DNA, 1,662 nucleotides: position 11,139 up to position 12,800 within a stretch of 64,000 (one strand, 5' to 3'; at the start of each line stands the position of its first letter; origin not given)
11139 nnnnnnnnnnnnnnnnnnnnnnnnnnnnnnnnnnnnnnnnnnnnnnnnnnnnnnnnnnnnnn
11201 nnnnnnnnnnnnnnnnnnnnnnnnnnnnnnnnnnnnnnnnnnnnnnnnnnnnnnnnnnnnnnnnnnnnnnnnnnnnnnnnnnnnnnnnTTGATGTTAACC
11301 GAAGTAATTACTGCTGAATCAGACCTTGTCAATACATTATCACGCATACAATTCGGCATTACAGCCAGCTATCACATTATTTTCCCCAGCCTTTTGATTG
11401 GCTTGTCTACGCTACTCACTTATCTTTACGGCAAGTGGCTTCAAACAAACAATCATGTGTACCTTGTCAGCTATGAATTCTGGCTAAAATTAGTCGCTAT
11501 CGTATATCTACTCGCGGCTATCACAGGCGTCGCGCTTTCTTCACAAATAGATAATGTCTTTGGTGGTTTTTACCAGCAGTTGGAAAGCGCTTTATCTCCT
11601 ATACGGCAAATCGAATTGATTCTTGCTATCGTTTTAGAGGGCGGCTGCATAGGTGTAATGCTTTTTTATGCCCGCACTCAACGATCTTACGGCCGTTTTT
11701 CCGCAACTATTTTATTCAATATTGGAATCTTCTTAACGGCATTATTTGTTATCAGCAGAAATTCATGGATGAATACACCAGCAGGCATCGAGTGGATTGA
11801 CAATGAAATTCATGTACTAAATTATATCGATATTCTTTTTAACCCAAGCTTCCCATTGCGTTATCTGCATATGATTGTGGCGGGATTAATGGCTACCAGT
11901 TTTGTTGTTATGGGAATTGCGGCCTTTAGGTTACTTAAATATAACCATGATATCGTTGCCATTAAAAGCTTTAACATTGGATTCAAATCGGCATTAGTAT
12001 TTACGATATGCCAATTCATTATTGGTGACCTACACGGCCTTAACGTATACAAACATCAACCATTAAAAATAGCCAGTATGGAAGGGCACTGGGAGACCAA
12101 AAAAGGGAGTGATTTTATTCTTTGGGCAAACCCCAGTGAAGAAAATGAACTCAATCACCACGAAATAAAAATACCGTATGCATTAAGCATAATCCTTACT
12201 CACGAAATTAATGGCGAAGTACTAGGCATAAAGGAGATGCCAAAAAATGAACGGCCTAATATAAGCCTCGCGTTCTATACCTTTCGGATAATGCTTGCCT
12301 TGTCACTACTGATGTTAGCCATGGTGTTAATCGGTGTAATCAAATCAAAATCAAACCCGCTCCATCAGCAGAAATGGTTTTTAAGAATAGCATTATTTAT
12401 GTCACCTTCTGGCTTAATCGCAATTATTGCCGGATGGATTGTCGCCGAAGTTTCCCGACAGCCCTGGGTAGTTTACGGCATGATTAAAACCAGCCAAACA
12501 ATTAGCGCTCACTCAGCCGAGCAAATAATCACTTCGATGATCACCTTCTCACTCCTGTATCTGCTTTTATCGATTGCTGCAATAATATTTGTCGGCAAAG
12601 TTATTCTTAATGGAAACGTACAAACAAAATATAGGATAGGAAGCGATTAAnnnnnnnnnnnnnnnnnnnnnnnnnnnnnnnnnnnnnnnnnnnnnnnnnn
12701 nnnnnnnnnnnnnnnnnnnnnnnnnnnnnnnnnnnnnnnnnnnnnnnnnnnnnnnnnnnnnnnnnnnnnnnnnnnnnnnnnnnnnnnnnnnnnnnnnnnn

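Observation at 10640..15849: AT-rich redox island: orphan CydA-like subunit, PAS-sigma54 activator and di-heme cytochrome c peroxidase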

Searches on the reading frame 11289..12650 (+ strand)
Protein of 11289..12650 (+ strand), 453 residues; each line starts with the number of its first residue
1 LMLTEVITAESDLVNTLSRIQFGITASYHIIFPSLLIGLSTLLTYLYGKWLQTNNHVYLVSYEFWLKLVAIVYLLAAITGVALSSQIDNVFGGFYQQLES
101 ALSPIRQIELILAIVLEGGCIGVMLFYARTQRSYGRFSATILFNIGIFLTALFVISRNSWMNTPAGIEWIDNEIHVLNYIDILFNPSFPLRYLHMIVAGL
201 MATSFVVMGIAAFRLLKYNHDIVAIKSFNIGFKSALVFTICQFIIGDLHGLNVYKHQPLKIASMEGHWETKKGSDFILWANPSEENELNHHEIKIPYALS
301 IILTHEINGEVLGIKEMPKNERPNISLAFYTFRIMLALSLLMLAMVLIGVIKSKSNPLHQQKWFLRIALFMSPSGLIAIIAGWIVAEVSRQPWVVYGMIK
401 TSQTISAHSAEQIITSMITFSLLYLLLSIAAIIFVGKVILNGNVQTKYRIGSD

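Call 3: search_protein_families(library=pfam, proteins=[window:11289-12650:+])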
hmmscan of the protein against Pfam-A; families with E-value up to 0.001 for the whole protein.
window:11289-12650:+ (453 aa): 1 family
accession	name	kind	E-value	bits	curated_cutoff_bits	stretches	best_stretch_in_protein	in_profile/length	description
PF01654.22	Cyt_bd_oxida_I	-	3.2e-119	398.7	26.2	1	17-441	1-416/418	Cytochrome bd terminal oxidase subunit I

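Call 4: search_protein_families(library=ncbifam, proteins=[window:11289-12650:+])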
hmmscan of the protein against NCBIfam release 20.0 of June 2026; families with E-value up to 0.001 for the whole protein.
window:11289-12650:+ (453 aa): 2 families
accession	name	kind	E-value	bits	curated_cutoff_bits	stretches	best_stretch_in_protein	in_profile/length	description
NF011677.0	PRK15097.1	equivalog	3.5e-59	200.9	968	2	16-319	6-312/522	cytochrome ubiquinol oxidase subunit I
NF011609.0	PRK15035.1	equivalog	8.4e-59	199.8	1025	2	15-323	5-316/514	cytochrome bd-II oxidase subunit 1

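Call 9: find_homologous_proteins(query=window:11289-12650:+)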
Query window:11289-12650:+ (453 aa): 811 proteins with E <= 0.001 among 8000 candidates; the best 120 are listed.
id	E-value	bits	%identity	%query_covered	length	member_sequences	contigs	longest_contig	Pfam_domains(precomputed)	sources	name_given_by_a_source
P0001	5.7e-292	986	100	100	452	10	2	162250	PF01654.23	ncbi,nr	ncbi:MAG: cytochrome ubiquinol oxidase subunit I [Gammaproteobacteria bacterium]|nr:cytochrome ubiqu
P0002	1.9e-238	810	79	99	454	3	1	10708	PF01654.23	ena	-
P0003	5.0e-211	719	72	98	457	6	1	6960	PF01654.23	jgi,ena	-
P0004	1.0e-209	715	71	98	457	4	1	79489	PF01654.23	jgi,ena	-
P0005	2.8e-204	697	67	98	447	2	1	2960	PF01654.23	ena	-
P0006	6.5e-189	647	65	96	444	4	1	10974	PF01654.23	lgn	-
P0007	2.8e-172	592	57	97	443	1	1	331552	PF03600.23,PF01654.23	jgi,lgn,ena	-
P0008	4.9e-171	588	58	94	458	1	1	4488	PF01654.23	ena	-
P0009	4.2e-169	581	57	95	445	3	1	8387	PF01654.23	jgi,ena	-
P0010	4.4e-169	581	57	91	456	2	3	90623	PF01654.23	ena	-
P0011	5.0e-169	581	57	95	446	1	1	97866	PF01654.23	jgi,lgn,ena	-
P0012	9.2e-169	580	56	96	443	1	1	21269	PF01654.23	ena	-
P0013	2.1e-168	579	57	95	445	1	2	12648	PF01654.23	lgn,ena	-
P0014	2.3e-168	579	57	95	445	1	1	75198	PF01654.23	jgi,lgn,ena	-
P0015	7.9e-168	577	57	95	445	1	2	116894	PF01654.23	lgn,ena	-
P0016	1.7e-167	576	57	95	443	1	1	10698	PF01654.23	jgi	-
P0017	1.4e-166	573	57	95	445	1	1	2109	PF01654.23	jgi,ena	-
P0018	6.4e-166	571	56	92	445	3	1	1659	PF01654.23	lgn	-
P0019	6.6e-166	571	56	95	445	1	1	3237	PF01654.23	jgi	-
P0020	3.3e-165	568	56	96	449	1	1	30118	PF01654.23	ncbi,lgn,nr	ncbi:MAG: cytochrome ubiquinol oxidase subunit I [Thiobacillus sp.]|nr:cytochrome ubiquinol oxidase 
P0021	4.5e-165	568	56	95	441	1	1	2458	PF01654.23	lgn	-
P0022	9.2e-165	567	56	92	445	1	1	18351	PF01654.23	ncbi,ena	-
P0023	2.5e-164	566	55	95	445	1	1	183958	PF01654.23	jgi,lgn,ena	-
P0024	8.0e-164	564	56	94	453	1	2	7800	PF01654.23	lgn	-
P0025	1.7e-163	563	56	92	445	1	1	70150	PF01654.23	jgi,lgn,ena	-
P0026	1.8e-163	563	55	95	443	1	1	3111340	PF01654.23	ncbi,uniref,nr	ncbi:cytochrome ubiquinol oxidase subunit I [Sulfuriflexus mobilis]|uniref:cytochrome ubiquinol oxid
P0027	5.5e-163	561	56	96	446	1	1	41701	PF01654.23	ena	-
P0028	2.3e-162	559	56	95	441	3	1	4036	PF01654.23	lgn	-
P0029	5.4e-161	555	55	95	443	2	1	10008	PF01654.23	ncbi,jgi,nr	ncbi:MAG: cytochrome ubiquinol oxidase subunit I [Gammaproteobacteria bacterium]|nr:cytochrome ubiqu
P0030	5.5e-161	554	54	95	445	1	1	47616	PF01654.23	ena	-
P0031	9.6e-161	554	55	95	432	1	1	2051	PF01654.23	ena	-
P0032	2.1e-160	553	55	94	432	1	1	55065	PF01654.23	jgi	-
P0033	1.1e-159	550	55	94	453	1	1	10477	PF01654.23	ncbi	ncbi:cytochrome ubiquinol oxidase subunit I [Pseudomonadota bacterium]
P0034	3.5e-159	549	55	94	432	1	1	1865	PF01654.23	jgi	-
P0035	7.2e-159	548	55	94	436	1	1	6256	PF01654.23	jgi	-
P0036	8.1e-158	544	56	96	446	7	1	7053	PF01654.23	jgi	-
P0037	6.4e-156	538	54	94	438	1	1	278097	PF01654.23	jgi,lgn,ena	-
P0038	4.4e-154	532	54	95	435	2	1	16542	PF01654.23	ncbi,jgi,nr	ncbi:MAG: cytochrome ubiquinol oxidase subunit I [Gammaproteobacteria bacterium]|nr:cytochrome ubiqu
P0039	5.3e-149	515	52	95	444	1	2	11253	PF01654.23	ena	-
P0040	5.9e-149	515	55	93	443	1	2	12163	PF01654.23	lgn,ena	-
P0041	3.5e-148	512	50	97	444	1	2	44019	PF01654.23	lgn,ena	-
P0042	2.9e-121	424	69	59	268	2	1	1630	PF01654.23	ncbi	-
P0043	9.0e-114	399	43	96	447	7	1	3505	PF01654.23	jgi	jgi:cytochrome d ubiquinol oxidase subunit I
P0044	6.4e-112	393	40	96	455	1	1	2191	PF01654.23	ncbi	-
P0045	2.6e-110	388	40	96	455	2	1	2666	PF01654.23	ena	-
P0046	6.5e-108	380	40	95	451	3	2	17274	PF01654.23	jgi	jgi:cytochrome d ubiquinol oxidase subunit I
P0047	4.8e-107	377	40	96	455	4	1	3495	PF01654.23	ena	-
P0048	5.4e-107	377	41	94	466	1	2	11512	PF01654.23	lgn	-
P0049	1.2e-106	376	40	93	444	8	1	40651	PF01654.23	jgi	-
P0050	5.3e-105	370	43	95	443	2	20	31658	PF01654.23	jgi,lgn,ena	jgi:cytochrome d ubiquinol oxidase subunit I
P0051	2.7e-104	368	40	94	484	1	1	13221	PF01654.23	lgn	-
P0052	7.4e-104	366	43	88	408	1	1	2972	PF01654.23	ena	-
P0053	1.3e-103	365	40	94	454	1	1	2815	PF01654.23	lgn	-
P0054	1.6e-103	365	43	94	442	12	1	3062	PF01654.23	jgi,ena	-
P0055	1.6e-103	365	40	94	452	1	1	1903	PF01654.23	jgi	jgi:cytochrome bd ubiquinol oxidase subunit I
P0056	2.4e-103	365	39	95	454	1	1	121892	PF01654.23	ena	-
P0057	7.4e-103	363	39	94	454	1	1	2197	PF01654.23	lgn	-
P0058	8.7e-103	363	43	85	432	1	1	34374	PF01654.23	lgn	-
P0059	1.8e-102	362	40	94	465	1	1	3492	PF01654.23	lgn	-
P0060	2.2e-102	361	40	96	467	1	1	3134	PF01654.23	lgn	-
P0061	4.9e-102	360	42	93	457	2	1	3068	PF01654.23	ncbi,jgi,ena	jgi:cytochrome d ubiquinol oxidase subunit I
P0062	6.0e-102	360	38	96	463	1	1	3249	PF01654.23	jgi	-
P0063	6.1e-102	360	39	93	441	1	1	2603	PF01654.23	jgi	jgi:cytochrome bd ubiquinol oxidase subunit I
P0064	8.3e-102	360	39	94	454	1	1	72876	PF01654.23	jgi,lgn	-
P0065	9.3e-102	359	40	95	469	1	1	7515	PF01654.23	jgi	jgi:cytochrome bd ubiquinol oxidase subunit I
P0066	9.4e-102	359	38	94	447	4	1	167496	PF01654.23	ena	-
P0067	1.4e-101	359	41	94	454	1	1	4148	PF01654.23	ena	-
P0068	2.4e-101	358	41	96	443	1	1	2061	PF01654.23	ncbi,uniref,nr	ncbi:cytochrome ubiquinol oxidase subunit I [Ketobacter sp. MCCC 1A13808]|uniref:cytochrome ubiquino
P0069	5.2e-101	357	41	95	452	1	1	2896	PF01654.23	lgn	-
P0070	1.4e-100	355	40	96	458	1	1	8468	PF01654.23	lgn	-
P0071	5.1e-100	354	41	94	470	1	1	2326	PF01654.23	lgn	-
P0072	1.1e-99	353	41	94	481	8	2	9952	PF01654.23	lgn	-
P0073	1.4e-99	352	41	96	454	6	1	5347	PF01654.23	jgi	jgi:cytochrome bd ubiquinol oxidase subunit I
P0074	1.4e-99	352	41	94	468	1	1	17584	PF01654.23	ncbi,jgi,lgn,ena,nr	ncbi:MAG TPA: cytochrome ubiquinol oxidase subunit I [Azospirillaceae bacterium]|nr:cytochrome ubiqu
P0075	2.8e-99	351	40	90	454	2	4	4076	PF01654.23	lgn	-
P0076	5.8e-99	350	38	96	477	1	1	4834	PF01654.23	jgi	jgi:cytochrome bd ubiquinol oxidase subunit I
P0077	5.8e-99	350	38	96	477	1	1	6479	PF01654.23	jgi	jgi:cytochrome bd ubiquinol oxidase subunit I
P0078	9.6e-99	349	39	95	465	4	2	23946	PF01654.23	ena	-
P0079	1.3e-98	349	39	96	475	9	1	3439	PF01654.23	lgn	-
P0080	1.5e-98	349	38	97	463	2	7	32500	PF01654.23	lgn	-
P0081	1.7e-98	349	38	94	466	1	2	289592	PF01654.23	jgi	-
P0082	2.8e-98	348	38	94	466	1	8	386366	PF01654.23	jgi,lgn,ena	-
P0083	5.5e-98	347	38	97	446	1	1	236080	PF01654.23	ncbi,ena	-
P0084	1.1e-97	346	40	94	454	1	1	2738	PF01654.23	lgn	-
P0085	1.4e-97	346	40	94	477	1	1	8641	PF01654.23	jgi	jgi:cytochrome bd ubiquinol oxidase subunit I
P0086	1.9e-97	345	36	95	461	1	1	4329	PF01654.23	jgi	jgi:cytochrome bd ubiquinol oxidase subunit I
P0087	2.5e-97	345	40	94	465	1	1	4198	PF01654.23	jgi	jgi:cytochrome d ubiquinol oxidase subunit I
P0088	2.9e-97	345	39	96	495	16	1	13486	PF01654.23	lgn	-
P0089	3.2e-97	344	40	95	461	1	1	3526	PF01654.23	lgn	-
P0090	3.9e-97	344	38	96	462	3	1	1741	PF01654.23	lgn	-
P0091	3.9e-97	344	38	96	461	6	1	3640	PF01654.23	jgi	jgi:cytochrome d ubiquinol oxidase subunit I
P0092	4.2e-97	344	39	94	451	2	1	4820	PF01654.23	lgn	-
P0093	5.2e-97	344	39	94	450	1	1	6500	PF01654.23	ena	-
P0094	5.8e-97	344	40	94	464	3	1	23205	PF01654.23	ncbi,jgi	jgi:cytochrome d ubiquinol oxidase subunit I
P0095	6.2e-97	343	40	94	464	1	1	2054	PF01654.23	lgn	-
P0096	6.6e-97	343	40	94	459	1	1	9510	PF01654.23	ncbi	-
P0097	8.8e-97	343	36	95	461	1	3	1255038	PF01654.23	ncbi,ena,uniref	ncbi:cytochrome ubiquinol oxidase subunit I [Rhodospirillaceae bacterium SYSU D60014]|uniref:cytochr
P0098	1.0e-96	343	40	94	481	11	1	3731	PF01654.23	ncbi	-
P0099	1.1e-96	343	40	94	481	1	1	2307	PF01654.23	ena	-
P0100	2.1e-96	342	38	96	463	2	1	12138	PF01654.23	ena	-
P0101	2.3e-96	342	39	96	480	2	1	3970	PF01654.23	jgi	jgi:cytochrome d ubiquinol oxidase subunit I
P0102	2.4e-96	341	37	96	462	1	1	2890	PF01654.23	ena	-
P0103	3.1e-96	341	38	96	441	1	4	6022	PF01654.23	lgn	-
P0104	4.0e-96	341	38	94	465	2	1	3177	PF01654.23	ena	-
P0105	4.1e-96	341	40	91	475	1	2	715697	PF01654.23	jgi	-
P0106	5.5e-96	340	38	96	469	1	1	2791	PF01654.23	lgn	-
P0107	7.8e-96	340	38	94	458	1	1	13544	PF01654.23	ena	-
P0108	9.3e-96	340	38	94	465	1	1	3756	PF01654.23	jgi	jgi:cytochrome bd ubiquinol oxidase subunit I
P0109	1.3e-95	339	38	96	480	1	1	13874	PF01654.23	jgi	jgi:cytochrome d ubiquinol oxidase subunit I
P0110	1.7e-95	339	39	94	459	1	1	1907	PF01654.23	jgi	jgi:cytochrome bd ubiquinol oxidase subunit I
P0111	2.0e-95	338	38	94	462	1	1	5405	PF01654.23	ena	-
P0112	2.5e-95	338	37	94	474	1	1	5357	PF01654.23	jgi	jgi:cytochrome d ubiquinol oxidase subunit I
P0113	3.1e-95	338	41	94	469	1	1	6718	PF01654.23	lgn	-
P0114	3.4e-95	338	40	94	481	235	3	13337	PF01654.23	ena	-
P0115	3.6e-95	338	38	96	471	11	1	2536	PF01654.23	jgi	jgi:cytochrome bd ubiquinol oxidase subunit I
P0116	3.7e-95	338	39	95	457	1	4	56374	PF01654.23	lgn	-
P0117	3.7e-95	338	38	94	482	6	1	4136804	PF01654.23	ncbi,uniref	ncbi:cytochrome ubiquinol oxidase subunit I [Stutzerimonas urumqiensis]|uniref:cytochrome ubiquinol 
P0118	4.0e-95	337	39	94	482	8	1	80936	PF01654.23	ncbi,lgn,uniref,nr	ncbi:cytochrome ubiquinol oxidase subunit I [Pseudomonas sp. PIC25]|uniref:cytochrome ubiquinol oxid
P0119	4.5e-95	337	38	95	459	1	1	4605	PF01654.23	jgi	jgi:cytochrome d ubiquinol oxidase subunit I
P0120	5.8e-95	337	38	96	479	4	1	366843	PF01654.23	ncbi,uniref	ncbi:cytochrome ubiquinol oxidase subunit I [Pseudomonas sp. GCM10022186]|uniref:cytochrome ubiquino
